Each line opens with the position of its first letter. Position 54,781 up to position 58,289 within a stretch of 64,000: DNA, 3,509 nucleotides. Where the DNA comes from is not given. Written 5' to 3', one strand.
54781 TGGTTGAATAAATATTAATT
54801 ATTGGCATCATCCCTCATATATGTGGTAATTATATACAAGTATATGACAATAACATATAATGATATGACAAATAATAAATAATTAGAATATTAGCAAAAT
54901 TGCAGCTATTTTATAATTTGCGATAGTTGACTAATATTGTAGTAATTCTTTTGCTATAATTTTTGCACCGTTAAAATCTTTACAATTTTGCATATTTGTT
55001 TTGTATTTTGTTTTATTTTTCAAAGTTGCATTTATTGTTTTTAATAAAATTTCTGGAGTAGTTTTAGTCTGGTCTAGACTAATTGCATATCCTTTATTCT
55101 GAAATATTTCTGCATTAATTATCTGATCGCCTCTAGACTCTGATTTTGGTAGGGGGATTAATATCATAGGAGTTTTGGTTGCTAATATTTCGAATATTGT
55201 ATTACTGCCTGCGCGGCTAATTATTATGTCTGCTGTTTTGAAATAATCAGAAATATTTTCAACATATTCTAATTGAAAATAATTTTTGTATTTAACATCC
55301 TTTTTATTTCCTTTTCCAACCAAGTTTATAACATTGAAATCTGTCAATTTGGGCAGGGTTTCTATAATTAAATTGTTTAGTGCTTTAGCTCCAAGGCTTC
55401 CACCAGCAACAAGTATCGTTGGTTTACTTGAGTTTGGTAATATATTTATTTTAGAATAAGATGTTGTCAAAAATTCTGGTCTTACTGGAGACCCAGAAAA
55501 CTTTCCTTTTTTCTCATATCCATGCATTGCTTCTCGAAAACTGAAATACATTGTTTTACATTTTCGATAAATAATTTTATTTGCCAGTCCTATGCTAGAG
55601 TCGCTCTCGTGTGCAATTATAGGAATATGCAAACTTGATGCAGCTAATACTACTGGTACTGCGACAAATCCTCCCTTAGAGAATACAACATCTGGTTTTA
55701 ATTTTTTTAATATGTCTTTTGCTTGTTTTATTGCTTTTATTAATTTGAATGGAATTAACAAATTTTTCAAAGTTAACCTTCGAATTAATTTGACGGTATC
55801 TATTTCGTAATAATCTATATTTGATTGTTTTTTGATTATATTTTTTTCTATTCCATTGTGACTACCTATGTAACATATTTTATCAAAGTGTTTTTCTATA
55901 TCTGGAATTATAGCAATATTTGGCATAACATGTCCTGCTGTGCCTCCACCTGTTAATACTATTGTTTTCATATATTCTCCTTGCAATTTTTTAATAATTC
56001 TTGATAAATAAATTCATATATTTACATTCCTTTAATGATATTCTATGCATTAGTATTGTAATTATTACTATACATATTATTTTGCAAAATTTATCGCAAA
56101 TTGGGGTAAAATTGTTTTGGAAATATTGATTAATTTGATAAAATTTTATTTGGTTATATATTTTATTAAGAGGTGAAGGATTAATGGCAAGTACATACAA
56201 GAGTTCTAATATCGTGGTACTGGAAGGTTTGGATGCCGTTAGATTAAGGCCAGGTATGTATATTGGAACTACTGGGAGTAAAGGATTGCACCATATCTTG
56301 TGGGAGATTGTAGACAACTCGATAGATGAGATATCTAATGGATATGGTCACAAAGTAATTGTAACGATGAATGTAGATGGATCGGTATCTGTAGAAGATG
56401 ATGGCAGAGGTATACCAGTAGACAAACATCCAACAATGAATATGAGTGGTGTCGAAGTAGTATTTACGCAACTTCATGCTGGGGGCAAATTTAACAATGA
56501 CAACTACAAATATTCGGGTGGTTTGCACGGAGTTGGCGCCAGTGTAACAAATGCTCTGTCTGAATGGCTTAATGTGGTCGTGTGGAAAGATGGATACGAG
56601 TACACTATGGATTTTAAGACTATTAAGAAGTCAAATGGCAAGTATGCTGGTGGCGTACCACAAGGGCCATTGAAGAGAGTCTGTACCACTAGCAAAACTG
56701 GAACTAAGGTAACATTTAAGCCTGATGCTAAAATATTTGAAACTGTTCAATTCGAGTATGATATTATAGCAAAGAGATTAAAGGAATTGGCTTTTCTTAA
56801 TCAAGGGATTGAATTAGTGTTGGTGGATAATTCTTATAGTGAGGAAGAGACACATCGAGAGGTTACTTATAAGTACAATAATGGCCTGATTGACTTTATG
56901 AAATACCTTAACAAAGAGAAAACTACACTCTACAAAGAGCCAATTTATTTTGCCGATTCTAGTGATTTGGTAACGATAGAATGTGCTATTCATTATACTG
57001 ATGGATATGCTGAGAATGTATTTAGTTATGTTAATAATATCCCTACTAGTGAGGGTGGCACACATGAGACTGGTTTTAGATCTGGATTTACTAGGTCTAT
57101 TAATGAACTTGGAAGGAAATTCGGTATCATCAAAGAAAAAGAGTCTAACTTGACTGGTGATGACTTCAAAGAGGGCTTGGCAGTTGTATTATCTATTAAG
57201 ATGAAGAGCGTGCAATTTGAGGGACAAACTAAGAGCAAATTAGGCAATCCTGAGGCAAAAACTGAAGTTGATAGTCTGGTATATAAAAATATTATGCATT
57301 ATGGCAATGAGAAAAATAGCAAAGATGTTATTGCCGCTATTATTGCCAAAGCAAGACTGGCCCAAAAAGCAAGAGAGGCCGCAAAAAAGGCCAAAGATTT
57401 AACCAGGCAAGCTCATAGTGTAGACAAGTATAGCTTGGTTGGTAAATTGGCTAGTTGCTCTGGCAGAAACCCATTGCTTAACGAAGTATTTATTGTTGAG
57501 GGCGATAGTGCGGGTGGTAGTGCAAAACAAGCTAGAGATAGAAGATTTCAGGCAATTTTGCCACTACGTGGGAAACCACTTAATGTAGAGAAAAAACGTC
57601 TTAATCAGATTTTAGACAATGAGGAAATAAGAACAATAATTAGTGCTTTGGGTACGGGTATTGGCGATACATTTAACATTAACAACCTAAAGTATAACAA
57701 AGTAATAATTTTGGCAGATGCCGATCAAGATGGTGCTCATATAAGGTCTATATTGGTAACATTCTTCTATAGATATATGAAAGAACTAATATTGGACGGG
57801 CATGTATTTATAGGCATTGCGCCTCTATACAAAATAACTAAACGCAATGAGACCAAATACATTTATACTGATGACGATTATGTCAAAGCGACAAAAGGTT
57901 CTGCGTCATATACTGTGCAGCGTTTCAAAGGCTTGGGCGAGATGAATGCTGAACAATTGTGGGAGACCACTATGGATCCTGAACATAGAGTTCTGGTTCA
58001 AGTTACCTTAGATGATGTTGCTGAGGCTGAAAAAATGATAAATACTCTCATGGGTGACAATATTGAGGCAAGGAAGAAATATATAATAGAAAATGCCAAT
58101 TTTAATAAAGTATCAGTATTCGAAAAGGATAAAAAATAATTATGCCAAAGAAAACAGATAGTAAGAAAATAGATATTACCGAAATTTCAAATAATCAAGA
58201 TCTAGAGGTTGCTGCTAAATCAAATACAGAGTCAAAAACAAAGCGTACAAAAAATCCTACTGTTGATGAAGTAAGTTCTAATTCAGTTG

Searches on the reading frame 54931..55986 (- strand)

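Call 77: search_protein_families(library=pfam, proteins=[window:54931-55986:-], max_evalue=0.001)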
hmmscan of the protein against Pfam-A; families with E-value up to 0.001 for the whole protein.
window:54931-55986:- (351 aa): 4 families
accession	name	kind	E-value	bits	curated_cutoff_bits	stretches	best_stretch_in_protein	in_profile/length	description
PF03033.26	Glyco_transf_28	-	2.3e-37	128.6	26.2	1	9-147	1-138/139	Glycosyltransferase family 28 N-terminal domain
PF04101.22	Glyco_tran_28_C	-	3.4e-36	125.2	22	1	190-338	1-157/166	Glycosyltransferase family 28 C-terminal domain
PF00201.24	UDPGT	-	3.1e-06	26.7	19.5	1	255-332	344-415/499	UDP-glucoronosyl and UDP-glucosyl transferase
PF13528.12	Glyco_trans_1_3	-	1.5e-05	24.8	25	0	191-311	197-311/322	Glycosyl transferase family 1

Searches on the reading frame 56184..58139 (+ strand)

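Call 77: search_protein_families(library=pfam, proteins=[window:56184-58139:+], max_evalue=0.001)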
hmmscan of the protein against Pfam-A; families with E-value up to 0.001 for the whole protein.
window:56184-58139:+ (651 aa): 4 families
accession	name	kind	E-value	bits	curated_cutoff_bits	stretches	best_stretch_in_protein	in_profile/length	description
PF00204.31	DNA_gyraseB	-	1.7e-51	174.6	27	1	234-405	1-172/173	DNA gyrase B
PF00986.26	DNA_gyraseB_C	-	6.1e-29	100.4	29.8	1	575-634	3-62/63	DNA gyrase B subunit, carboxyl terminus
PF01751.28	Toprim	-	8.3e-18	64.8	23.1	1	434-534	1-86/96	Toprim domain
PF02518.31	HATPase_c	-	3.2e-16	60.2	26.4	1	33-182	4-109/111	Histidine kinase-, DNA gyrase B-, and HSP90-like ATPase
